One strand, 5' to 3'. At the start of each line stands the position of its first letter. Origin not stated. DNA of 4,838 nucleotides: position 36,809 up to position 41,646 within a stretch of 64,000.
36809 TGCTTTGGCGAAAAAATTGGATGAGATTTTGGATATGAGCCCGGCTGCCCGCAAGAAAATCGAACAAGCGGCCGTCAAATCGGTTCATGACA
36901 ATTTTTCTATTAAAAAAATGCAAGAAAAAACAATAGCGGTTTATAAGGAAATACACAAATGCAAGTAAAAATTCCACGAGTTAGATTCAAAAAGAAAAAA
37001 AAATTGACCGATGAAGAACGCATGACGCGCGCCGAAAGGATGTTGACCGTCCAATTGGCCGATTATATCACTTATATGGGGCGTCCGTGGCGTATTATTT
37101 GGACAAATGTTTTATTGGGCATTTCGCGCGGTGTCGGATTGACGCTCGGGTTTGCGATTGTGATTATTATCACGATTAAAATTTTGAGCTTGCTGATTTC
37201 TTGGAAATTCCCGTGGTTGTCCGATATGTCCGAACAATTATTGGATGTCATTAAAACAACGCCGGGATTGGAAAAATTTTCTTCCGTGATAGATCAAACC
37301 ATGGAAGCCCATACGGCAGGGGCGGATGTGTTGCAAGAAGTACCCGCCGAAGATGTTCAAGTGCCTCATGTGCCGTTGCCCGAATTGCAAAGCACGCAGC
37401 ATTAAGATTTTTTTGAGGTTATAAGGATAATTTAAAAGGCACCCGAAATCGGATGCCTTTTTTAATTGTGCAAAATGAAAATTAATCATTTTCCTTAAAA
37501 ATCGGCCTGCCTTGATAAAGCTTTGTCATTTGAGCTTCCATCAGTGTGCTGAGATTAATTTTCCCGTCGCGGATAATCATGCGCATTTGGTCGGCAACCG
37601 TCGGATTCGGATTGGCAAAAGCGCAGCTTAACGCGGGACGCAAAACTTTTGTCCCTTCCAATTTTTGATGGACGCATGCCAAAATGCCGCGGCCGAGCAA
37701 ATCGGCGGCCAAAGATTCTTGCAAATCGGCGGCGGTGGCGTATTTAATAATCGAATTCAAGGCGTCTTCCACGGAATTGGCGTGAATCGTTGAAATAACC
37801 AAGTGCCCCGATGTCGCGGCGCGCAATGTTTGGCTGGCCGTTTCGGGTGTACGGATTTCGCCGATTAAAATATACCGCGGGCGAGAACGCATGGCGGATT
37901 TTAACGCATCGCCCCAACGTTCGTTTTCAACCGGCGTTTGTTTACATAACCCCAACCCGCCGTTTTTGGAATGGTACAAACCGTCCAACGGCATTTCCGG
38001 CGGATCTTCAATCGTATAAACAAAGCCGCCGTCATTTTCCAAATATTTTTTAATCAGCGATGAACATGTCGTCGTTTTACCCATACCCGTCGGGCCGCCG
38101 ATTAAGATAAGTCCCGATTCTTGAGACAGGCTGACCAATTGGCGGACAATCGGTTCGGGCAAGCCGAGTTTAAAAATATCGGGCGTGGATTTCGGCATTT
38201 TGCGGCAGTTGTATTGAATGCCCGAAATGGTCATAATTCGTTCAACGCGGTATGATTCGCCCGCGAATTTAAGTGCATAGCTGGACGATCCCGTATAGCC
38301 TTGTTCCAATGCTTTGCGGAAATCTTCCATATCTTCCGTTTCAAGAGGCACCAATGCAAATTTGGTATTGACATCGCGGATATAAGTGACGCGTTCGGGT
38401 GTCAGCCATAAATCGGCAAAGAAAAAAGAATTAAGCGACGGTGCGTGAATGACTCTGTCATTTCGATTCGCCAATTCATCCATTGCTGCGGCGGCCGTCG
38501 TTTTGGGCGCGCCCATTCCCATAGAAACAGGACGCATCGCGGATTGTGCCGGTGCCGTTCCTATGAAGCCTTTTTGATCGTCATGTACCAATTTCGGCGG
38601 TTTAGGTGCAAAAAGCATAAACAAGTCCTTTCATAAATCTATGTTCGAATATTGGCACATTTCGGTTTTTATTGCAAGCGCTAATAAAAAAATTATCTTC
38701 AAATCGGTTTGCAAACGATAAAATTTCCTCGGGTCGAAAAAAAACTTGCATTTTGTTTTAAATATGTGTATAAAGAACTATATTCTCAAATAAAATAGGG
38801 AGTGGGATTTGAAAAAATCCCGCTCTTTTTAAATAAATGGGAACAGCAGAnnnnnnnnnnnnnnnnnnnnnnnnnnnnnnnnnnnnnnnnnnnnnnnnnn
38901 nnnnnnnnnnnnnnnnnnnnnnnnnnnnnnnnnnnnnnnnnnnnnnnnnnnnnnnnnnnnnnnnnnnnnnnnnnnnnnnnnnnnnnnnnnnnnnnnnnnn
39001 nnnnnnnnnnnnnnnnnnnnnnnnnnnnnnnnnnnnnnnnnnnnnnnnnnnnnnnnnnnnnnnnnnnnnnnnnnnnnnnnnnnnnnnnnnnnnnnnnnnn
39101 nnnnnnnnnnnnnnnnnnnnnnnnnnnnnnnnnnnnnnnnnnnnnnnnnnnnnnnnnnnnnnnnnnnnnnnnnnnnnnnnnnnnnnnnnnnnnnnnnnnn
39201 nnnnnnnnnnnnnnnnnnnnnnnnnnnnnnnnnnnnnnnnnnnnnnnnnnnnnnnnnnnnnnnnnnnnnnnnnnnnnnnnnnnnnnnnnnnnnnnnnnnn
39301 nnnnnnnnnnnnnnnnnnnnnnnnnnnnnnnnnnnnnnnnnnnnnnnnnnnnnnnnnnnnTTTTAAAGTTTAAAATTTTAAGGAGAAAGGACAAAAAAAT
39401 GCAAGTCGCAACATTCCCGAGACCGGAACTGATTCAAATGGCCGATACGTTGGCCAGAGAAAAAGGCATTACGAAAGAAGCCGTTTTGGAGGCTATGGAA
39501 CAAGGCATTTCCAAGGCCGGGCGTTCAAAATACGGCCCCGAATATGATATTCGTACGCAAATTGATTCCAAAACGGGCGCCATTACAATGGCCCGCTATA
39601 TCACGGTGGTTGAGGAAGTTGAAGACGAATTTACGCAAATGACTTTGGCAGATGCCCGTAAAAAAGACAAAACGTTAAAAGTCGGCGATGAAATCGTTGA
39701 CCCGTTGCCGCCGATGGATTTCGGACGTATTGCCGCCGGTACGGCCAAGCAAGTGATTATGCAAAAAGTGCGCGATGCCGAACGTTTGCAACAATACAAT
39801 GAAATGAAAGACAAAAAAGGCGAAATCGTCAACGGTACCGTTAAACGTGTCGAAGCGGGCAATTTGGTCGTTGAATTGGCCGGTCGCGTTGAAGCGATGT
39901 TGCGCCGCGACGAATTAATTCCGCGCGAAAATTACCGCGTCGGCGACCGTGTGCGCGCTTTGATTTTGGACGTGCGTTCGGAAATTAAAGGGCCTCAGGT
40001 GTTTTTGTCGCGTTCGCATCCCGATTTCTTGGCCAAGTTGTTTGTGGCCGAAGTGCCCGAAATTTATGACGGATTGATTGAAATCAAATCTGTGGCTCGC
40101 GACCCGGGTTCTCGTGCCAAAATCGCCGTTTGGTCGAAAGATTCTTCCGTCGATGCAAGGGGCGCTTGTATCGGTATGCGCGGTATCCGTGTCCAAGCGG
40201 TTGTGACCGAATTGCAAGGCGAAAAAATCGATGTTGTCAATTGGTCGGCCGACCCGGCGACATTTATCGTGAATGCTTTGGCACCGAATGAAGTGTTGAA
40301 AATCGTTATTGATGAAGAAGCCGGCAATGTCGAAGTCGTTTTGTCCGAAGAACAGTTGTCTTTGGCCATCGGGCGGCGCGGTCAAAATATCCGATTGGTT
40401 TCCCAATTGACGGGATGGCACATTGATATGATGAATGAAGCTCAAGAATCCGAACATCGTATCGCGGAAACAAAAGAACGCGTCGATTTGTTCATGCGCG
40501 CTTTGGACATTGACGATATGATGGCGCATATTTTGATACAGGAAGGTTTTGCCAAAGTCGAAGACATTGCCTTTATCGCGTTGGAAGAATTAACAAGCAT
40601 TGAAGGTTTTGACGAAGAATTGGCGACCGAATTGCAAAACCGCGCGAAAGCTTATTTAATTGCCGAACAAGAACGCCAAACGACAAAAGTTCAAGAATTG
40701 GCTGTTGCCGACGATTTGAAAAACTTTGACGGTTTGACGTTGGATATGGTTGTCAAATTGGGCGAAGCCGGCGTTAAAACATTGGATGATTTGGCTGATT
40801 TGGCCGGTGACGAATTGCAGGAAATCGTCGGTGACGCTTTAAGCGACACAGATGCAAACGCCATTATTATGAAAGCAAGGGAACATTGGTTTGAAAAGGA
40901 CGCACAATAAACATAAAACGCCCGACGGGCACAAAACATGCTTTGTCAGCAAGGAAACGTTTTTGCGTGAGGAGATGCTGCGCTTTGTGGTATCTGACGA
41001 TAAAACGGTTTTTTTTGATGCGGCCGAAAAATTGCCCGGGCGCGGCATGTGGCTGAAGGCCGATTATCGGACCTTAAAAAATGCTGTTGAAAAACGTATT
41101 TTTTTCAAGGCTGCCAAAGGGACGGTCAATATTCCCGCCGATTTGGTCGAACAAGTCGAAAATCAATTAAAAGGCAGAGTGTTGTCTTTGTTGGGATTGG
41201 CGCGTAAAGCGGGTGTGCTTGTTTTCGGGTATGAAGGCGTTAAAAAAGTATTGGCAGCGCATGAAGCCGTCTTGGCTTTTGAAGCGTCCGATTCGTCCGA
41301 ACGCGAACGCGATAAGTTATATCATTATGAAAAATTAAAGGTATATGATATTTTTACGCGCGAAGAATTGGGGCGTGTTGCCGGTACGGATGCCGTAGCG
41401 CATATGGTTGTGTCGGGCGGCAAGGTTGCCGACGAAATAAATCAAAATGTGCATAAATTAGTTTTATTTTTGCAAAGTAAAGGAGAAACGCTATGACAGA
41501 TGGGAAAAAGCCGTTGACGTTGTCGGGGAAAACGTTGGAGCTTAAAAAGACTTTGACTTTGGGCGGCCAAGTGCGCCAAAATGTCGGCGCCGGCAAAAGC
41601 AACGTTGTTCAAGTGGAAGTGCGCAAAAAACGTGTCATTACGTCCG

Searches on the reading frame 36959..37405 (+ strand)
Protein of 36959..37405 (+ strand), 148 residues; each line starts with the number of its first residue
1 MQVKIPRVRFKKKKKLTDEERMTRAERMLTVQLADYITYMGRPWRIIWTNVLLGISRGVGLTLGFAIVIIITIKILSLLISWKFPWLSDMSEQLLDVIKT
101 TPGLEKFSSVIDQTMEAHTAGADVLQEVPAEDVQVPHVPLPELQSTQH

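Call 81: search_protein_families(library=pfam, proteins=[window:36959-37405:+], max_evalue=0.00001)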
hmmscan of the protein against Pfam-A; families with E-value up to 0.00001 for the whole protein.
window:36959-37405:+ (148 aa): 1 family
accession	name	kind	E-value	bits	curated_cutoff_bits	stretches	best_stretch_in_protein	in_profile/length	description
PF18910.5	DUF5665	-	2.1e-12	47.3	27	1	43-99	2-56/56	Domain of unknown function (DUF5665)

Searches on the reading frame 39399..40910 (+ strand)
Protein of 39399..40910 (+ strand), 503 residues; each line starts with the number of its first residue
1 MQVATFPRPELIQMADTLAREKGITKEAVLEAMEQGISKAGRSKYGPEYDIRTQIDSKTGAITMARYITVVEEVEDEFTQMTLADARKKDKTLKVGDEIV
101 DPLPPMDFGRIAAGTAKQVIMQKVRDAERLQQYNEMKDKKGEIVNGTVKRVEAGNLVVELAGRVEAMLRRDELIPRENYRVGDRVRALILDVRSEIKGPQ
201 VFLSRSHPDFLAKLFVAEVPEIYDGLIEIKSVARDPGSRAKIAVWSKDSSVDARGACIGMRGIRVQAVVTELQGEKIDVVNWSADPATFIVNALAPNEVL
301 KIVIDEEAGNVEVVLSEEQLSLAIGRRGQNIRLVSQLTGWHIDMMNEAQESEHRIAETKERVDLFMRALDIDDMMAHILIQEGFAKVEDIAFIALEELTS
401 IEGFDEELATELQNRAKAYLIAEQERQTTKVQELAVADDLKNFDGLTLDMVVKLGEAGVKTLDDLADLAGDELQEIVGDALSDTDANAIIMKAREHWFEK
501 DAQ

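Call 70: search_protein_families(library=pfam, proteins=[window:39399-40910:+], max_evalue=0.00001)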
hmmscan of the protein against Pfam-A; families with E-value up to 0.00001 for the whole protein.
window:39399-40910:+ (503 aa): 5 families
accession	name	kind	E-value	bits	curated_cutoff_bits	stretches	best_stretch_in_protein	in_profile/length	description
PF08529.16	NusA_N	-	8e-38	129.8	23.8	1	10-129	1-118/119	NusA N-terminal domain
PF13184.12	KH_5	-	2.7e-27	95.1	27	1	236-304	1-69/69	NusA-like KH domain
PF00575.29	S1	-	9e-10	39.2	22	1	137-200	1-70/74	S1 RNA binding domain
PF14520.12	HHH_5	-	2.9e-07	31.3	27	0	439-495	3-57/57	Helix-hairpin-helix domain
PF23095.1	KH_NusA_C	-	7.6e-06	26.3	34.2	0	313-350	3-39/59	Transcription termination/antitermination protein NusA, KH domain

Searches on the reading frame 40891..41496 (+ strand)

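Call 70: search_protein_families(library=pfam, proteins=[window:40891-41496:+], max_evalue=0.00001)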
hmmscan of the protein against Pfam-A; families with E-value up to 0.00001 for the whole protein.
window:40891-41496:+ (201 aa): 1 family
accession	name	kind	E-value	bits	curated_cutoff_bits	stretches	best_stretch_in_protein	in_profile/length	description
PF04296.18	YlxR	-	4e-17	62.3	26.9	1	16-90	2-74/75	Protein of unknown function (DUF448)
